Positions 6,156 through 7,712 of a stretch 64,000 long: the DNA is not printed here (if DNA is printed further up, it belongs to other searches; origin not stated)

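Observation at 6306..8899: Divergent pair of PEP-CTERM-anchored proteins with the full motif set of pepsin-like (A1) aspartic peptidases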

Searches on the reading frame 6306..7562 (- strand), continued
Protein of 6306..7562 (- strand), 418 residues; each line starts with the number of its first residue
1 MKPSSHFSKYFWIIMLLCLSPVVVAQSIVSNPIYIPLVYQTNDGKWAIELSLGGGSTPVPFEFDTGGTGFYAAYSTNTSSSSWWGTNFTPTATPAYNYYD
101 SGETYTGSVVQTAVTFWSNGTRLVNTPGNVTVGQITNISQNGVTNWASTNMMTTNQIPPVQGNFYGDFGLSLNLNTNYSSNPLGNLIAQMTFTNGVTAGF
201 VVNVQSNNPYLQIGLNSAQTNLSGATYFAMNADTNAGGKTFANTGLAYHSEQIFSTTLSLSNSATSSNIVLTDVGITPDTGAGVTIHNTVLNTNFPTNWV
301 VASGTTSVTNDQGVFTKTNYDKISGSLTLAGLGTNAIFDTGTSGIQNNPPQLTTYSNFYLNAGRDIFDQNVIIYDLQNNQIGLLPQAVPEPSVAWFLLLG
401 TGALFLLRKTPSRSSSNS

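Call 56: find_related_loci(query=A5, collection=genome_contigs, flank=10000)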
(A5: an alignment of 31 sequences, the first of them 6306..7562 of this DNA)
Query A5 (418 aa) in genome_contigs; peptide patterns used: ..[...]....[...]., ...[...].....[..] (x = any residue, [..] = any of these).
114 stretches matched a pattern; 32 encode a relative of the query (tblastn E <= 1e-3); 31 distinct loci.
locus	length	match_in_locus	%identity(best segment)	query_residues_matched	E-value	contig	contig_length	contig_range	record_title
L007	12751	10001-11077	43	25-391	1e-70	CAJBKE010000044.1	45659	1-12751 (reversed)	MAG: uncultured Verrucomicrobia bacterium isolate Loc090907-1m_bin-436 genome assembly, contig: bin-436:44/70, whole gen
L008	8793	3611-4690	46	25-392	9e-71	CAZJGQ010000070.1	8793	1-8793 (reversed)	MAG TPA_asm: uncultured Chthoniobacter sp. isolate SRP319275_co3_148 genome assembly, contig: NODE_8085_length_8793_cov_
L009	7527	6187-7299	42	13-392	2e-69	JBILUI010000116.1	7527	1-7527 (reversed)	MAG: Chthoniobacterales bacterium isolate ME2018-08-06_3300044608_group8_bin154 Rohwer_bin2572_scaffold_16847_c1, whole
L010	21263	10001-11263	38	13-416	3e-60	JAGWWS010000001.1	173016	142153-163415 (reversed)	MAG: Verrucomicrobia bacterium isolate REEB449 contig-150_56, whole genome shotgun sequence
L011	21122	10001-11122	36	28-388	7e-54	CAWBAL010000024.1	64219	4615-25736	MAG: uncultured Actinomycetota bacterium isolate MFD02809.bin.2.332 genome assembly, contig: contig_264565, whole genome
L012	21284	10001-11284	44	2-395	2e-85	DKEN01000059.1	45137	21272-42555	MAG TPA_asm: Spartobacteria bacterium UBA6821 UBA6821_contig_110, whole genome shotgun sequence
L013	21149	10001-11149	34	11-385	5e-49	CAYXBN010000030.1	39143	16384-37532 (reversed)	MAG TPA_asm: uncultured Mycobacterium sp. isolate SRP318679_co1_10 genome assembly, contig: NODE_1582_length_39143_cov_3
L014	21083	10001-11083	37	28-384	3e-48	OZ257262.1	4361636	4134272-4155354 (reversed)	MAG: Mycobacterium sp. isolate fb7c1cee-7596-4131-aa06-ce315386941d genome assembly, chromosome: 1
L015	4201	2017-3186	35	8-395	2e-48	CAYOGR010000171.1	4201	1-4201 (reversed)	MAG TPA_asm: uncultured Chthoniobacter sp. isolate SRP318679_co1_228 genome assembly, contig: NODE_30815_length_4201_cov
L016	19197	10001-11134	36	28-387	1e-47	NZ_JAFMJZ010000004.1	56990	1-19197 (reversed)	MAG: Mycolicibacterium sp. isolate DEBay_Sum019D_L_G_96 NODE_256_length_56990_cov_6.423729, whole genome shotgun sequenc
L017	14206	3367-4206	40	14-294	2e-47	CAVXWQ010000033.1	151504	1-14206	MAG: uncultured Actinomycetota bacterium isolate MFD04492.bin.2.103 genome assembly, contig: contig_39972, whole genome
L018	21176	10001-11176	36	21-408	2e-47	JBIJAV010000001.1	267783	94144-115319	MAG: Terrimicrobiaceae bacterium isolate ME2006-08-01D12_3300042387_group2_bin74 Rohwer_bin2586_scaffold_1_c1, whole gen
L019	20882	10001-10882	38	2-292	5e-46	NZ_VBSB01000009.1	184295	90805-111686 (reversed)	Mycolicibacterium sphagni strain ENV482 MSphagni_S6_L001_R1_001__paired__contig_10, whole genome shotgun sequence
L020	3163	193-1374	33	9-395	3e-46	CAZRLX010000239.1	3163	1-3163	MAG TPA_asm: uncultured Chthoniobacter sp. isolate SRP319275_co3_63 genome assembly, contig: NODE_27143_length_3163_cov_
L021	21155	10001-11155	35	14-387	2e-45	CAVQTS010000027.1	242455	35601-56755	MAG: uncultured Actinomycetota bacterium isolate MFD01689.bin.1.5 genome assembly, contig: contig_55215, whole genome sh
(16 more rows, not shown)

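Call 66: search_solved_structures(query=P0071, max_evalue=10, show_alignments=2)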
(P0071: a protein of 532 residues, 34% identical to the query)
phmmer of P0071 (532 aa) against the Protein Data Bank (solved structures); distinct sequences matched with E-value up to 10: 0.

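Call 68: search_solved_structures(query=A6, max_evalue=10, show_alignments=3)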
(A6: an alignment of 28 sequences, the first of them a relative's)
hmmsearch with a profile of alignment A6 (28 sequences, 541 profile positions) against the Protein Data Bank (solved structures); distinct sequences matched with E-value up to 10: 1.
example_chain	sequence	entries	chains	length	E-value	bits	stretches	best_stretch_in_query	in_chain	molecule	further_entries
6n4n_C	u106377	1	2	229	4.5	9.2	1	43-164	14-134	Rosetta-designed danoprevir/NS3a complex reader 2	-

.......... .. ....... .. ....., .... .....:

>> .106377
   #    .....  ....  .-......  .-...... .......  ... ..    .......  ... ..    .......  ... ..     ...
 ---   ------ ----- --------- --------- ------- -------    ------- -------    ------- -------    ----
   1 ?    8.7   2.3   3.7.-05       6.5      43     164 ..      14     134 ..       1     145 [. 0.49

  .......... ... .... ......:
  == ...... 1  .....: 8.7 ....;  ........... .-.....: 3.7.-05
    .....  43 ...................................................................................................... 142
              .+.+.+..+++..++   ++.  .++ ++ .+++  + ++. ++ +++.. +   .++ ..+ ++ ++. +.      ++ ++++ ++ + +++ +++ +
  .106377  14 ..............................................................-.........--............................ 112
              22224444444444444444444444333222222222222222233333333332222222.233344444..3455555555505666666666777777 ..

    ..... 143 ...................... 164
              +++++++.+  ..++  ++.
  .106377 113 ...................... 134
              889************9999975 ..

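Call 74: search_protein_families(library=pfam, proteins=[P0162, P0219, P0141, P0204, P0116, P0109, P0135, P0175, P0152], max_evalue=0.001)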
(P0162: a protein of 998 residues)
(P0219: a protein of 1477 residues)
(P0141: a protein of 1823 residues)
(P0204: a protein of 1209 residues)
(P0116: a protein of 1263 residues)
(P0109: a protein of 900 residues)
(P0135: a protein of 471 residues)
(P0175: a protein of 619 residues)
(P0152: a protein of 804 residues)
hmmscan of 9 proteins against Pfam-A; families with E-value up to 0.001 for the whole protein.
P0162 (998 aa): 1 family
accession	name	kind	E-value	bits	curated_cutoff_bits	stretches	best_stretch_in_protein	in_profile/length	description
PF03797.25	Autotransporter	-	6.3e-32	111.8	26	1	717-976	2-254/255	Autotransporter beta-domain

P0219 (1477 aa): 1 family
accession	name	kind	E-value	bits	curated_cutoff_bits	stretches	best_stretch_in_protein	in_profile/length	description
PF03797.25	Autotransporter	-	6.2e-32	111.8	26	1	1193-1455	2-254/255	Autotransporter beta-domain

P0141 (1823 aa): 1 family
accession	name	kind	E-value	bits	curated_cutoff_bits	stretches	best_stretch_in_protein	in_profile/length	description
PF01839.29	FG-GAP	-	0.00058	20.1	22.1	1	1710-1731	5-26/37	FG-GAP repeat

P0204 (1209 aa): 2 families
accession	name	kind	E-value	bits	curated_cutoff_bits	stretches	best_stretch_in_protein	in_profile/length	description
PF13403.11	Hint_2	-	3.1e-47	161.1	28.4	1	1002-1135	2-146/147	Hint domain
PF16168.11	AIDA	-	3.7e-24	85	27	4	342-389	13-62/63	Adhesin of bacterial autotransporter system, probable stalk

P0116 (1263 aa): 1 family
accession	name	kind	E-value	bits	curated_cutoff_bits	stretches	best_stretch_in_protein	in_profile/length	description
PF21526.2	PGRS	-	0.00036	21.3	27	1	767-829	15-73/73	PGRS repeats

P0109 (900 aa): 0 families

P0135 (471 aa): 0 families

P0175 (619 aa): 0 families

P0152 (804 aa): 1 family
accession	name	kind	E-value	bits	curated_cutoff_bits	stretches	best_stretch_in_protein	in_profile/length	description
PF07589.16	PEP-CTERM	-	4.4e-07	30.2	20.7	0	362-387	1-24/24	PEP-CTERM motif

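Call 81: search_protein_families(library=ncbifam, proteins=[P0101, P0161, P0169, P0032, P0038, P0129, P0071, P0083, P0162, P0109], max_evalue=0.01)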
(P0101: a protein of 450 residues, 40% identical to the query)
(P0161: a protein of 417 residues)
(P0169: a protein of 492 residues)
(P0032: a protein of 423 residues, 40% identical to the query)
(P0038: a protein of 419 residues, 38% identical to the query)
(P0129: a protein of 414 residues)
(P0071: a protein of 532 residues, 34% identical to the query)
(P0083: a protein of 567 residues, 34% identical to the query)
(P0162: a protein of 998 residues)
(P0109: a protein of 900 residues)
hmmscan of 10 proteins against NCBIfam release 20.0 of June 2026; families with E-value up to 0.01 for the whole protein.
P0101 (450 aa): 0 families

P0161 (417 aa): 0 families

P0169 (492 aa): 0 families

P0032 (423 aa): 0 families

P0038 (419 aa): 0 families

P0129 (414 aa): 0 families

P0071 (532 aa): 0 families

P0083 (567 aa): 0 families

P0162 (998 aa): 1 family
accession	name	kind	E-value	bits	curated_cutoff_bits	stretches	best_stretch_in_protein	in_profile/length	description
NF051851.1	AtpSerPepEprS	equivalog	2.7e-26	91.9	1700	1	441-983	472-974/988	autotransporter serine peptidase EprS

P0109 (900 aa): 0 families
